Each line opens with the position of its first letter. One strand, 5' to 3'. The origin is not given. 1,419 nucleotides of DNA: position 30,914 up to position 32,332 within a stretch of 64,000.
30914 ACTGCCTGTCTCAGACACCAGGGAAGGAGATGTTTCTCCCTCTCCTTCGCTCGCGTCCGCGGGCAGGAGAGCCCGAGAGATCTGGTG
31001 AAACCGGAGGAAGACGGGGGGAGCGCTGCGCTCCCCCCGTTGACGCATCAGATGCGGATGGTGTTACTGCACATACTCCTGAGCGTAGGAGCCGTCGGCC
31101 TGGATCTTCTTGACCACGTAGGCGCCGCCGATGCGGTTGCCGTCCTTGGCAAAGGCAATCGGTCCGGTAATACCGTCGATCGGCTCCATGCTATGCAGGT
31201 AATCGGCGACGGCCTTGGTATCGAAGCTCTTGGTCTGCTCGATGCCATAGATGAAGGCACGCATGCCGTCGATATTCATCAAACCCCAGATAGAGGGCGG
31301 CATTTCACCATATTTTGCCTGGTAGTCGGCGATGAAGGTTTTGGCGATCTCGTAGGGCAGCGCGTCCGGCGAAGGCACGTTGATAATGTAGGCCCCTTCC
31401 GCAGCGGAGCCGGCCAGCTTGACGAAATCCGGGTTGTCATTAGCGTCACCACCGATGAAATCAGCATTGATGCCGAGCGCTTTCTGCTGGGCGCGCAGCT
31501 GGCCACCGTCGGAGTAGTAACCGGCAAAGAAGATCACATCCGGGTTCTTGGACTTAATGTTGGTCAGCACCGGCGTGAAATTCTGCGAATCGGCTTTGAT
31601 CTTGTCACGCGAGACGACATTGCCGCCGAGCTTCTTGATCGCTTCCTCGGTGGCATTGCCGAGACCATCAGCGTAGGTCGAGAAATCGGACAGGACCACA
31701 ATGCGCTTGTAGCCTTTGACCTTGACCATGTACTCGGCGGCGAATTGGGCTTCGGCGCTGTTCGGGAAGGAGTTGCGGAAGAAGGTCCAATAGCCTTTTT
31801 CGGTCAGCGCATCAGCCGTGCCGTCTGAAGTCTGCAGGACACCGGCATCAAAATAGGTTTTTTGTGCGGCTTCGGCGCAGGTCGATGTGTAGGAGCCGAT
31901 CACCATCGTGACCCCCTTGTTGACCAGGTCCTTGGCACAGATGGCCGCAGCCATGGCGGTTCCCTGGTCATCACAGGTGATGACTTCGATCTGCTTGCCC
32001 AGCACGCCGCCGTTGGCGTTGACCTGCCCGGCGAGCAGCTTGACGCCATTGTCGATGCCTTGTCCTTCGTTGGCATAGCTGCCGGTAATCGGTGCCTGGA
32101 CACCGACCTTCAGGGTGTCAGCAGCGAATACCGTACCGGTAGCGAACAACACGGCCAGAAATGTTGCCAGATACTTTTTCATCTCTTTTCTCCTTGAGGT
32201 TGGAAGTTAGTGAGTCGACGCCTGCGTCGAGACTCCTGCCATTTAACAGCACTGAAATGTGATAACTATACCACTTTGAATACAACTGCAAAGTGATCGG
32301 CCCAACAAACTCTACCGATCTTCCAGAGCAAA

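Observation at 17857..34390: A 17-kb co-directional, sigma-54-wired island linking an amino-acid importer, a HypD-like glycyl radical enzyme and P5C/proline oxidation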

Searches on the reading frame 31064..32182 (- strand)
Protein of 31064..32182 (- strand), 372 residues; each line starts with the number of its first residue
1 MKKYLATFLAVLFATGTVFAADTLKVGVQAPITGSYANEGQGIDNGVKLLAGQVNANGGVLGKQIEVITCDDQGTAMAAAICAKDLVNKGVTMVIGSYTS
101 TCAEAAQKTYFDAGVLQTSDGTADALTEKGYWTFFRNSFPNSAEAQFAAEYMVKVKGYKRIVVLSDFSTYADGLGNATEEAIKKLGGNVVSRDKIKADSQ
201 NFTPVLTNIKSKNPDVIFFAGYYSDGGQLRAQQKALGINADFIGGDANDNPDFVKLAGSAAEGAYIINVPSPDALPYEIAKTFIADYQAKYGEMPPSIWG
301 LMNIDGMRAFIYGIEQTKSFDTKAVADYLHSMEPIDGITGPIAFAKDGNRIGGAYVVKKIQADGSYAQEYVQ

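Call 4: search_protein_families(library=pfam, proteins=[window:31064-32182:-])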
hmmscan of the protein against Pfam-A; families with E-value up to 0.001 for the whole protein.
window:31064-32182:- (372 aa): 3 families
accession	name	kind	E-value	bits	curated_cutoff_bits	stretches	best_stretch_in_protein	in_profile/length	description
PF13458.12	Peripla_BP_6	-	1.8e-62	212.4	31.7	1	23-364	1-342/343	Periplasmic binding protein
PF13433.12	Peripla_BP_5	-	1.7e-19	70.6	27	1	24-366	1-342/363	Periplasmic binding protein domain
PF01094.35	ANF_receptor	-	1.8e-16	60.6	25.4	1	53-361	12-351/353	Receptor family ligand binding region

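Call 5: search_protein_families(library=ncbifam, proteins=[window:31064-32182:-], max_evalue=0.00001)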
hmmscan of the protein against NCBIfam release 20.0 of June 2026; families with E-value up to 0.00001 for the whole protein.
window:31064-32182:- (372 aa): 3 families
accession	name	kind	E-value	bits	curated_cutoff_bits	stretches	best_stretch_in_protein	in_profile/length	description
NF011933.0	PRK15404.1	subfamily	7.7e-52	176.6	477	1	9-366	12-366/370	high-affinity branched-chain amino acid ABC transporter substrate-binding protein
TIGR03407.1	urea_ABC_UrtA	exception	1.6e-17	63.5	492.75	1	25-367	2-346/361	urea ABC transporter substrate-binding protein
TIGR03669.1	urea_ABC_arch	equivalog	4e-12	45.8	494.8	1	24-350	1-326/375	urea ABC transporter substrate-binding protein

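Call 37: search_solved_structures(query=window:31064-32182:-, max_evalue=1e-10)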
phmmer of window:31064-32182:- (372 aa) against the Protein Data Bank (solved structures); distinct sequences matched with E-value up to 1e-10: 22.
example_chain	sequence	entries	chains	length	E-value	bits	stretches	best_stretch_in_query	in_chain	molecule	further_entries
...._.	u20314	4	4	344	3.4e-38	134.8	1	24-364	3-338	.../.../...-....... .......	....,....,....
2liv_A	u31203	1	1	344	1.4e-37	132.8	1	24-364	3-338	LEUCINE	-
1usg_A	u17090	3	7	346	3.5e-37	131.5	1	22-366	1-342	LEUCINE-SPECIFIC BINDING PROTEIN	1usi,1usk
2lbp_A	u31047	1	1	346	4e-37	131.3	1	22-366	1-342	LEUCINE-BINDING PROTEIN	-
8z0g_A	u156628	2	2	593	7.1e-37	130.5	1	38-364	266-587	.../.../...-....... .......,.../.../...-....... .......,mNeonGreen | NeIle,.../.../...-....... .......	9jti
4n0q_A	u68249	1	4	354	3.8e-35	124.8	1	24-354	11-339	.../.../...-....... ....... homolog 3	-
4gnr_A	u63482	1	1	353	9.4e-34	120.2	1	22-358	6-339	ABC transporter substrate-binding protein-branched chain amino acid transport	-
3td9_A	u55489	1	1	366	7.1e-31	110.7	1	23-364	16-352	Branched chain amino acid ABC transporter, periplasmic amino acid-binding protein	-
3ip5_A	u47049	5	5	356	8.4e-28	100.6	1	26-357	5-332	ABC transporter, substrate binding protein (Amino acid)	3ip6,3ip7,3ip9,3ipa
3ipc_A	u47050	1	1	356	4.8e-27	98.2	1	26-357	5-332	ABC transporter, substrate binding protein (Amino acid)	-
4mlc_A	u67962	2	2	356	7.6e-25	90.9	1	43-366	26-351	Extracellular ligand-binding receptor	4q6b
4ey3_A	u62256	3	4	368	1.3e-20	77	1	20-364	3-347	Twin-arginine translocation pathway signal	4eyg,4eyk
3hut_A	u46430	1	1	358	1.7e-20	76.6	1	24-345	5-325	putative branched-chain amino acid ABC transporter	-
4q6w_A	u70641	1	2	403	3.9e-17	65.5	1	9-349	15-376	Putative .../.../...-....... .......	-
4nqr_A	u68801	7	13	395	7.4e-15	58.1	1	20-324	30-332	Amino acid/amide ABC transporter substrate-binding protein, HAAT family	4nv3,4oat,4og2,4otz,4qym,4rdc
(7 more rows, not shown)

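Call 51: find_homologous_proteins(query=window:31064-32182:-, max_evalue=1e-30)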
Query window:31064-32182:- (372 aa): 1155 proteins with E <= 1e-30 among 6754 candidates; the best 120 are listed.
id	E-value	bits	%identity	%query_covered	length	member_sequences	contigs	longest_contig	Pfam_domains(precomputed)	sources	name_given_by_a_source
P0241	3.4e-230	781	95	100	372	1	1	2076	PF01094.35,PF13433.13,PF13458.13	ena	-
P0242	2.3e-215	732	88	100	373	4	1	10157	PF01094.35,PF13433.13,PF13458.13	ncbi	ncbi:MAG: branched-chain amino acid ABC transporter substrate-binding protein [Desulfuromonadales ba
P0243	7.0e-215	731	89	100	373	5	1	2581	PF01094.35,PF13433.13,PF13458.13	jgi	jgi:branched-chain amino acid transport system substrate-binding protein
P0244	1.1e-213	727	87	100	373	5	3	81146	PF01094.35,PF13433.13,PF13458.13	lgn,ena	-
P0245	4.9e-213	725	89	100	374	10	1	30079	PF01094.35,PF13433.13,PF13458.13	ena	-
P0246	3.4e-210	715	87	100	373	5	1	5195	PF01094.35,PF13433.13,PF13458.13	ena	-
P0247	5.7e-208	708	87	100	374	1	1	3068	PF01094.35,PF13433.13,PF13458.13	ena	-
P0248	8.5e-208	708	86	99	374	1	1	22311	PF01094.35,PF13433.13,PF13458.13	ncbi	-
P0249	6.3e-206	701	86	100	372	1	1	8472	PF01094.35,PF13433.13,PF13458.13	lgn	-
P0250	5.6e-205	698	87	95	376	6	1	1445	PF01094.35,PF13433.13,PF13458.13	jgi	jgi:branched-chain amino acid transport system substrate-binding protein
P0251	8.1e-205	698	84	100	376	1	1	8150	PF01094.35,PF13433.13,PF13458.13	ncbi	-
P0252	8.3e-205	698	84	100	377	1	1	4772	PF01094.35,PF13433.13,PF13458.13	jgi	jgi:branched-chain amino acid transport system substrate-binding protein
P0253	1.2e-204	697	84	100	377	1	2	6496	PF01094.35,PF13433.13,PF13458.13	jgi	-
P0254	3.2e-204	696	85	99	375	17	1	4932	PF01094.35,PF13433.13,PF13458.13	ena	-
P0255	1.4e-203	694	85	100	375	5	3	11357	PF01094.35,PF13433.13,PF13458.13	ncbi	-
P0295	2.2e-198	677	82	100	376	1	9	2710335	PF01094.35,PF13433.13,PF13458.13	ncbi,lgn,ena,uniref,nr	ncbi:branched-chain amino acid ABC transporter substrate-binding protein [Desulfogranum marinum]|uni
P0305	1.2e-197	674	86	95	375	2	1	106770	PF01094.35,PF13433.13,PF13458.13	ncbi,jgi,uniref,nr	ncbi:branched-chain amino acid ABC transporter substrate-binding protein [Geothermobacter hydrogenip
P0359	4.5e-180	616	74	100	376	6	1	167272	PF01094.35,PF13433.13,PF13458.13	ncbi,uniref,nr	ncbi:branched-chain amino acid ABC transporter substrate-binding protein [Pelovirga terrestris]|unir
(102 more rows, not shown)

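Call 52: find_encoding_contigs(protein=P0305, flank=10000, max_places=1)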
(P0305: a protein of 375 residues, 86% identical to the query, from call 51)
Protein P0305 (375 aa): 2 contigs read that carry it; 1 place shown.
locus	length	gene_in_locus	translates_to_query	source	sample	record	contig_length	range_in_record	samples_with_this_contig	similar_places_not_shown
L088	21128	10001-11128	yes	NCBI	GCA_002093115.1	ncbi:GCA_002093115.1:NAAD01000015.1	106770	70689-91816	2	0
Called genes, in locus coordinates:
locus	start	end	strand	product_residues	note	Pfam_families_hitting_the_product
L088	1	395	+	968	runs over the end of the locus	PF14522:Cytochrome_C7 (faint), PF22113:Mtrc-MtrF_II-IV_dom (faint), PF09699:Paired_CXXCH_1 (faint), PF14537:Cytochrom_c3_2 (faint)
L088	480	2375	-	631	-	PF02784:Orn_Arg_deC_N, PF17810:Arg_decarb_HB, PF17944:Arg_decarbox_C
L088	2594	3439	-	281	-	PF17284:Spermine_synt_N, PF01564:Spermine_synth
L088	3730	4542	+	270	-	PF03807:F420_oxidored, PF14748:P5CR_dimer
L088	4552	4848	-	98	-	-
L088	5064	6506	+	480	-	PF00989:PAS (weak), PF08448:PAS_4, PF13426:PAS_9, PF00158:Sigma54_activat, PF14532:Sigma54_activ_2, PF07728:AAA_5 (weak), PF25601:AAA_lid_14, PF18024:HTH_50, +2 more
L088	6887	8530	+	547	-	PF00171:Aldedh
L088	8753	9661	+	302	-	PF01619:Pro_dh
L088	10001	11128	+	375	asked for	PF13433:Peripla_BP_5, PF13458:Peripla_BP_6, PF01094:ANF_receptor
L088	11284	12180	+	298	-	PF02653:BPD_transp_2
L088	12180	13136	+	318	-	PF02653:BPD_transp_2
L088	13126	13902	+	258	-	PF00005:ABC_tran, PF13304:AAA_21 (faint), PF12399:BCA_ABC_TP_C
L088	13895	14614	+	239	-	PF00005:ABC_tran, PF13304:AAA_21 (faint)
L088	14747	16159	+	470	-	PF00989:PAS, PF08448:PAS_4, PF13426:PAS_9 (weak), PF07728:AAA_5 (faint), PF00158:Sigma54_activat, PF14532:Sigma54_activ_2, PF25601:AAA_lid_14, PF18024:HTH_50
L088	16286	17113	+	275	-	PF02311:AraC_binding, PF00165:HTH_AraC (weak), PF12833:HTH_18, PF00165:HTH_AraC (weak)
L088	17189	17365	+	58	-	PF06568:YjiS-like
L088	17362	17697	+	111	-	PF01588:tRNA_bind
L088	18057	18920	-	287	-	PF14743:DNA_ligase_OB_2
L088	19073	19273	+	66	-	-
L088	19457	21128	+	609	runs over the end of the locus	PF09699:Paired_CXXCH_1 (faint), PF22678:Cytochrom_c_NrfB-like (faint), PF14522:Cytochrome_C7 (faint), PF14537:Cytochrom_c3_2 (faint)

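Call 53: find_encoding_contigs(protein=P0295, flank=10000, max_places=1)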
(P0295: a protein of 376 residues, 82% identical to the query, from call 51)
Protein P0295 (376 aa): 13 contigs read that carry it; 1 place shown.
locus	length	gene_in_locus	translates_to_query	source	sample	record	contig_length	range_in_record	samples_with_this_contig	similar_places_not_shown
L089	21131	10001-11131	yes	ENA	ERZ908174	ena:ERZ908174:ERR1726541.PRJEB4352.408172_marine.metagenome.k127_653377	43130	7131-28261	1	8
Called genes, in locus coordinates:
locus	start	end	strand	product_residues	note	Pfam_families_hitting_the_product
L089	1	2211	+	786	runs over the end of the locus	PF02901:PFL-like, PF01228:Gly_radical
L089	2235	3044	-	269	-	PF00126:HTH_1, PF03466:LysR_substrate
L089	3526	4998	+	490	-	PF07991:KARI_N, PF01450:KARI_C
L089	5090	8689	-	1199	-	PF01619:Pro_dh, PF00171:Aldedh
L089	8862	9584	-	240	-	PF00392:GntR, PF07729:FCD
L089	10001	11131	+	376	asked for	PF13433:Peripla_BP_5, PF13458:Peripla_BP_6, PF01094:ANF_receptor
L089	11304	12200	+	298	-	PF02653:BPD_transp_2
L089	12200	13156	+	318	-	PF02653:BPD_transp_2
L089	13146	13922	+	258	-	PF00005:ABC_tran, PF13304:AAA_21 (faint), PF12399:BCA_ABC_TP_C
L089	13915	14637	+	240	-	PF00005:ABC_tran, PF13304:AAA_21 (faint)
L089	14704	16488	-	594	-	PF00072:Response_reg, PF00224:PK, PF03328:HpcH_HpaI (faint), PF02887:PK_C (weak)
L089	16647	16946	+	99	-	PF01910:Thiamine_BP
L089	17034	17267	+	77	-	-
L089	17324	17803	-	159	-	-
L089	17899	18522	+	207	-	-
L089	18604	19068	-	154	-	-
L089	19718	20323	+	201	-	PF04381:RdgC (weak)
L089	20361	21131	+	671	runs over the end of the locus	-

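Call 54: find_encoding_contigs(protein=P0359, flank=10000, max_places=1)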
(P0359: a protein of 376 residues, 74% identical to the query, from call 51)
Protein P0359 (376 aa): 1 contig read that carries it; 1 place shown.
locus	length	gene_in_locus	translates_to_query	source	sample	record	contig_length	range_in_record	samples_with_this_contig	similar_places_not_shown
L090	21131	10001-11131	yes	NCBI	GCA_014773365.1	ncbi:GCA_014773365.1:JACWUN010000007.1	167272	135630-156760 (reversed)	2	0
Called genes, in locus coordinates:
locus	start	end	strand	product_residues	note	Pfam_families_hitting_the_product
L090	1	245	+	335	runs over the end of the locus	PF16868:NMT1_3, PF09084:NMT1 (weak)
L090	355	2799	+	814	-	PF06808:DctM, PF11874:DUF3394 (weak)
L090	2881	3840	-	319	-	PF01584:CheW, PF00072:Response_reg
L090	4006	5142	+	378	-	-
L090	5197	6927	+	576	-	PF01078:Mg_chelatase (faint), PF08448:PAS_4, PF13426:PAS_9, PF00158:Sigma54_activat, PF14532:Sigma54_activ_2, PF25601:AAA_lid_14, PF02954:HTH_8 (faint), PF18024:HTH_50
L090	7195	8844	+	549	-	PF00171:Aldedh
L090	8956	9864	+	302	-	PF01619:Pro_dh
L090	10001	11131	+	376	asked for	PF13433:Peripla_BP_5, PF13458:Peripla_BP_6, PF01094:ANF_receptor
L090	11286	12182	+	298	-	PF02653:BPD_transp_2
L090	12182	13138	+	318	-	PF02653:BPD_transp_2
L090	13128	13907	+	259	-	PF00005:ABC_tran, PF13304:AAA_21 (faint), PF12399:BCA_ABC_TP_C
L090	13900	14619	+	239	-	PF00005:ABC_tran, PF13304:AAA_21 (faint)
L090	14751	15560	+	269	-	PF00582:Usp (faint)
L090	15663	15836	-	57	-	-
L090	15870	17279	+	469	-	PF00989:PAS, PF08448:PAS_4, PF13426:PAS_9, PF00158:Sigma54_activat, PF14532:Sigma54_activ_2, PF07728:AAA_5 (weak), PF25601:AAA_lid_14, PF18024:HTH_50, +2 more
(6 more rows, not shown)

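Call 72: search_solved_structures(query=window:31064-32182:-, max_evalue=1e-26, show_alignments=1)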
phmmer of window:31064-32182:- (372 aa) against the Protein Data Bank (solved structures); distinct sequences matched with E-value up to 1e-26: 10.
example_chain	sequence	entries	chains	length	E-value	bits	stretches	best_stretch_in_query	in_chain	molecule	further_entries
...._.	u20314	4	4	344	3.4e-38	134.8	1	24-364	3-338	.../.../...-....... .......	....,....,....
2liv_A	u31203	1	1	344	1.4e-37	132.8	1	24-364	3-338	LEUCINE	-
1usg_A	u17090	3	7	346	3.5e-37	131.5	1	22-366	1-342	LEUCINE-SPECIFIC BINDING PROTEIN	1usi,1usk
2lbp_A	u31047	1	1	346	4e-37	131.3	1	22-366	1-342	LEUCINE-BINDING PROTEIN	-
8z0g_A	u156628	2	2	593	7.1e-37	130.5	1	38-364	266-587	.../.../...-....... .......,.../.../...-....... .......,mNeonGreen | NeIle,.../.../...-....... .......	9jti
4n0q_A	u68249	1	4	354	3.8e-35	124.8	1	24-354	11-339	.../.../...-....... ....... homolog 3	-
4gnr_A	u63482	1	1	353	9.4e-34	120.2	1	22-358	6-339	ABC transporter substrate-binding protein-branched chain amino acid transport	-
3td9_A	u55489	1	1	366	7.1e-31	110.7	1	23-364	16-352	Branched chain amino acid ABC transporter, periplasmic amino acid-binding protein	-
3ip5_A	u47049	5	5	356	8.4e-28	100.6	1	26-357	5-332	ABC transporter, substrate binding protein (Amino acid)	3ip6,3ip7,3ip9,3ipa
3ipc_A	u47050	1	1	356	4.8e-27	98.2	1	26-357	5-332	ABC transporter, substrate binding protein (Amino acid)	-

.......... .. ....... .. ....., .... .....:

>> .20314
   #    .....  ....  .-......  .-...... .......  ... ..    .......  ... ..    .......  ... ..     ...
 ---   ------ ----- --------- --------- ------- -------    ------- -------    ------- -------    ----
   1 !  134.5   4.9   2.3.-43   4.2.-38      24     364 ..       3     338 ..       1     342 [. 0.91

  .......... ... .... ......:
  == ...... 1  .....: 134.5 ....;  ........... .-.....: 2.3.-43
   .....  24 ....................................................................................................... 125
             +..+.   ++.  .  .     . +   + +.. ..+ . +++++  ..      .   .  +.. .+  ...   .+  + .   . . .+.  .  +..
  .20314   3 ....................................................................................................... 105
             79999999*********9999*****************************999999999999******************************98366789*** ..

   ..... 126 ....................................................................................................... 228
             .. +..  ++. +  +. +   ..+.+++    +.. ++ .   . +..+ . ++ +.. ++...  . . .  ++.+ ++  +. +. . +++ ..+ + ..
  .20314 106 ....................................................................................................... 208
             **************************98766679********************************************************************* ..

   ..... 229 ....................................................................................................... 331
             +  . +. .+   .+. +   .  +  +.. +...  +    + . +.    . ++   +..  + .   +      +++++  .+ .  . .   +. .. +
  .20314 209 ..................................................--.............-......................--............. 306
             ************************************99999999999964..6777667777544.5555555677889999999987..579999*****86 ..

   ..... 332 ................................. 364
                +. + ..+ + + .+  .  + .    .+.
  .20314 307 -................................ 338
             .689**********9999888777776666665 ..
